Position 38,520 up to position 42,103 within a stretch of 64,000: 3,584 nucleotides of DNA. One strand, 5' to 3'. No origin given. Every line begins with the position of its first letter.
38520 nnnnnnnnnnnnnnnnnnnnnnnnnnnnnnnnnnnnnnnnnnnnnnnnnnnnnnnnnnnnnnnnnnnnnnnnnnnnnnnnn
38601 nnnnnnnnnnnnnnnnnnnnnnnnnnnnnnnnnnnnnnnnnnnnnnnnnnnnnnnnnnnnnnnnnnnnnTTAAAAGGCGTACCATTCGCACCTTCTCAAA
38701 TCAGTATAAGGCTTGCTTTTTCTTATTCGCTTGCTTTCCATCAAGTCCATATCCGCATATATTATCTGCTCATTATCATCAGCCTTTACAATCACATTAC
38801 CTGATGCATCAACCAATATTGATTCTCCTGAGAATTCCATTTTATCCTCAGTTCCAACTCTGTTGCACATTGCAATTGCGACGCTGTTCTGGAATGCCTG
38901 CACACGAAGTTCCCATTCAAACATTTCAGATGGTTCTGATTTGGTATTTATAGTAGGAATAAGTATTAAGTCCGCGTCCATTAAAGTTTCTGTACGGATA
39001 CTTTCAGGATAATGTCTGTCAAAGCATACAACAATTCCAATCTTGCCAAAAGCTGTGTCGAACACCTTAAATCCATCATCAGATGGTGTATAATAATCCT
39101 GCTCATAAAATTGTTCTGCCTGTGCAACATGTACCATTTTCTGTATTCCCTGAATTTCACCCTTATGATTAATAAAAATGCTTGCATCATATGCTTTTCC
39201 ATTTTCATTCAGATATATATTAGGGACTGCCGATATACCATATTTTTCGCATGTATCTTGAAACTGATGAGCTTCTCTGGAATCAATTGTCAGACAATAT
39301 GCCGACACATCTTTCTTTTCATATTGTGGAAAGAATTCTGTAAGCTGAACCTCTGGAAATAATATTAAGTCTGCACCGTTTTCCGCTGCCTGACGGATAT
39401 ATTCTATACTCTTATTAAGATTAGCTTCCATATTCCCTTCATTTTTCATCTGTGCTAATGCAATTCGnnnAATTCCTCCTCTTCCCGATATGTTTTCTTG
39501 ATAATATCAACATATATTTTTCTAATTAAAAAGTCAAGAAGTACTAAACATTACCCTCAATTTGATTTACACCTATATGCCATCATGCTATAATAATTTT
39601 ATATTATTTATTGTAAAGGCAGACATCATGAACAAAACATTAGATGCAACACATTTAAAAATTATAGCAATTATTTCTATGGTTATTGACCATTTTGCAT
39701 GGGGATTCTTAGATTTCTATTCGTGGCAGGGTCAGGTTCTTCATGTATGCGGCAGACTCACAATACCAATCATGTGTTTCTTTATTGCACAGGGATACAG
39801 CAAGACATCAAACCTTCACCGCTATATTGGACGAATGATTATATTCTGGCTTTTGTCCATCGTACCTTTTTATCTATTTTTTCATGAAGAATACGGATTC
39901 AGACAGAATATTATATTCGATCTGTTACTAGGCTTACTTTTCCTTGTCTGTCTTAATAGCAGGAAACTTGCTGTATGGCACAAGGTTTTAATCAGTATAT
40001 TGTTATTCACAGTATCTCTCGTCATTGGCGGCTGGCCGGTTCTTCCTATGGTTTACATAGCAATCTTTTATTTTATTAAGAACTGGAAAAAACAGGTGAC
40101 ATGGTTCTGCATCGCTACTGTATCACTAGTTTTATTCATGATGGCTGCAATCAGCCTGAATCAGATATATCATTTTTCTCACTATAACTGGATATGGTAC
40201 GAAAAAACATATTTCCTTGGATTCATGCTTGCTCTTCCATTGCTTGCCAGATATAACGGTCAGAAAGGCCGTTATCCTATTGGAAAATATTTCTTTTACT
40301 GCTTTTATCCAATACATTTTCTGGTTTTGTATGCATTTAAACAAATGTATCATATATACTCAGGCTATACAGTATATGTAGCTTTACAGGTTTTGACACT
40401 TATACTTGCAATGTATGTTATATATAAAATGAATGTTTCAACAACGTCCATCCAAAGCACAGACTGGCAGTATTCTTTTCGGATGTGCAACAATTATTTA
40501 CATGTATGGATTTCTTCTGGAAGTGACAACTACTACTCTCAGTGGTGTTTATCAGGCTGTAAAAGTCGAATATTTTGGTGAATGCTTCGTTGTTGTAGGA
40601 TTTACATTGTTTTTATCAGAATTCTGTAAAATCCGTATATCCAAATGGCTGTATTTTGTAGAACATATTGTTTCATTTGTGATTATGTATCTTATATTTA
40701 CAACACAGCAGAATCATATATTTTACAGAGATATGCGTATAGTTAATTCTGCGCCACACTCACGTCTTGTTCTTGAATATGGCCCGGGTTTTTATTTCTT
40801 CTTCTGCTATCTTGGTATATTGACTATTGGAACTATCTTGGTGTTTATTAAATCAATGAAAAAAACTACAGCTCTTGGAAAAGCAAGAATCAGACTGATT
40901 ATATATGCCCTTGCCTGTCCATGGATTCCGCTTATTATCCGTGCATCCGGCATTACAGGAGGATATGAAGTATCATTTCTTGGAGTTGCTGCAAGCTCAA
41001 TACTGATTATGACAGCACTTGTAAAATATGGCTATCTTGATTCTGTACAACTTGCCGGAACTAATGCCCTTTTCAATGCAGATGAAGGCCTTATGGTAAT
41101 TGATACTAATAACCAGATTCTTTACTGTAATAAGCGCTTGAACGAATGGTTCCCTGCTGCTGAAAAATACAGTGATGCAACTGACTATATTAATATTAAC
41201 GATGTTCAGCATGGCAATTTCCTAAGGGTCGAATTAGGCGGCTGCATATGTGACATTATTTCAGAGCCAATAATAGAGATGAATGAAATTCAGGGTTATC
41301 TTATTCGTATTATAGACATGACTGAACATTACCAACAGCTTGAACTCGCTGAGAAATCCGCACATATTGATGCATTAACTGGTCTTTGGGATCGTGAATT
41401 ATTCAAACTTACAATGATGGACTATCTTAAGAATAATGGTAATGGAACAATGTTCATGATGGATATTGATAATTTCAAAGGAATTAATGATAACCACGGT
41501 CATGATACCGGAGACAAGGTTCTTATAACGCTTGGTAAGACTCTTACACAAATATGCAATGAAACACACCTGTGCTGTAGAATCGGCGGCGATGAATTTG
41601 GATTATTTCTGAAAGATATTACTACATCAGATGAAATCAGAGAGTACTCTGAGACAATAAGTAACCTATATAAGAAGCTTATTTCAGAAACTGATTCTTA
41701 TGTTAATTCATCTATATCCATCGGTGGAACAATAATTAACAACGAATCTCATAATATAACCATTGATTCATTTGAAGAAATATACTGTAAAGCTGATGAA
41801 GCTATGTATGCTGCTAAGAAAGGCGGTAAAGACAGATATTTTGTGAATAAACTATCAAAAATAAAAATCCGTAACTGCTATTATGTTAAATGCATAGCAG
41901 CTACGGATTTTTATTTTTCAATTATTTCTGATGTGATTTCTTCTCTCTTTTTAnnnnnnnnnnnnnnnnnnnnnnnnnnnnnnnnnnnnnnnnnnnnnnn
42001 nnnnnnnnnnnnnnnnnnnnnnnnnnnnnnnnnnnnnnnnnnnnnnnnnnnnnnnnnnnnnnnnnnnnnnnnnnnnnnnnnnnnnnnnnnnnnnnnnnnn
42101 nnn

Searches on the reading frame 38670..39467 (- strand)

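Call 45: search_protein_families(library=pfam, proteins=[window:38670-39467:-], max_evalue=0.00001)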
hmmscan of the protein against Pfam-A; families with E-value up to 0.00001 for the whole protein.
window:38670-39467:- (265 aa): 1 family
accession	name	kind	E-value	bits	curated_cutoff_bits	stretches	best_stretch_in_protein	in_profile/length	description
PF00795.27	CN_hydrolase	-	1.7e-45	155.8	23.2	1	1-249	1-255/256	Carbon-nitrogen hydrolase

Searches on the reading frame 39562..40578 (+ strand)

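Call 45: search_protein_families(library=pfam, proteins=[window:39562-40578:+], max_evalue=0.00001)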
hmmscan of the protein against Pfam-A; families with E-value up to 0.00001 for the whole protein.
window:39562-40578:+ (339 aa): 1 family
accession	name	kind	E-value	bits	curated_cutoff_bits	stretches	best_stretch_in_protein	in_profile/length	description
PF05857.17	TraX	-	4.4e-31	109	25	1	31-258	4-215/217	TraX protein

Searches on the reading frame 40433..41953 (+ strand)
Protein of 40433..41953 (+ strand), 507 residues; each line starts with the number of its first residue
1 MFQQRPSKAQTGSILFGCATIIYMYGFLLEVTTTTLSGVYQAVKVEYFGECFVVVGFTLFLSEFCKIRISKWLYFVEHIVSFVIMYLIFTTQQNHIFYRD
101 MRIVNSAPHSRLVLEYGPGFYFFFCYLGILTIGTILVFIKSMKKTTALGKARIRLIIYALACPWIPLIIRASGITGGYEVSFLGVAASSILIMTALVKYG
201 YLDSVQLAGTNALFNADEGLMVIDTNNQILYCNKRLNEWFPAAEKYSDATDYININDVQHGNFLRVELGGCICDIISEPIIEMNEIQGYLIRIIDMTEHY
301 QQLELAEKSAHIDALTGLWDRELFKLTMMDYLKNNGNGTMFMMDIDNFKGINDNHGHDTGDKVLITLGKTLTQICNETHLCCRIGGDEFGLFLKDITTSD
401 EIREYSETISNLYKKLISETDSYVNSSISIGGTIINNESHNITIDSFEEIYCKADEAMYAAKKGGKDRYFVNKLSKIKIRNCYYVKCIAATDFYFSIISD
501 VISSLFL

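Call 45: search_protein_families(library=pfam, proteins=[window:40433-41953:+], max_evalue=0.00001)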
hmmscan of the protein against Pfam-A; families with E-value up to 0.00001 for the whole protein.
window:40433-41953:+ (507 aa): 2 families
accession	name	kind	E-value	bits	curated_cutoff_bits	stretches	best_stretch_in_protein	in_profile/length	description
PF00990.26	GGDEF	-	7.2e-33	114.1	23.8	1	310-468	1-161/161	Diguanylate cyclase, GGDEF domain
PF16927.11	HisKA_7TM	-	4e-23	82.9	28.6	1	3-204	18-222/224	N-terminal 7TM region of histidine kinase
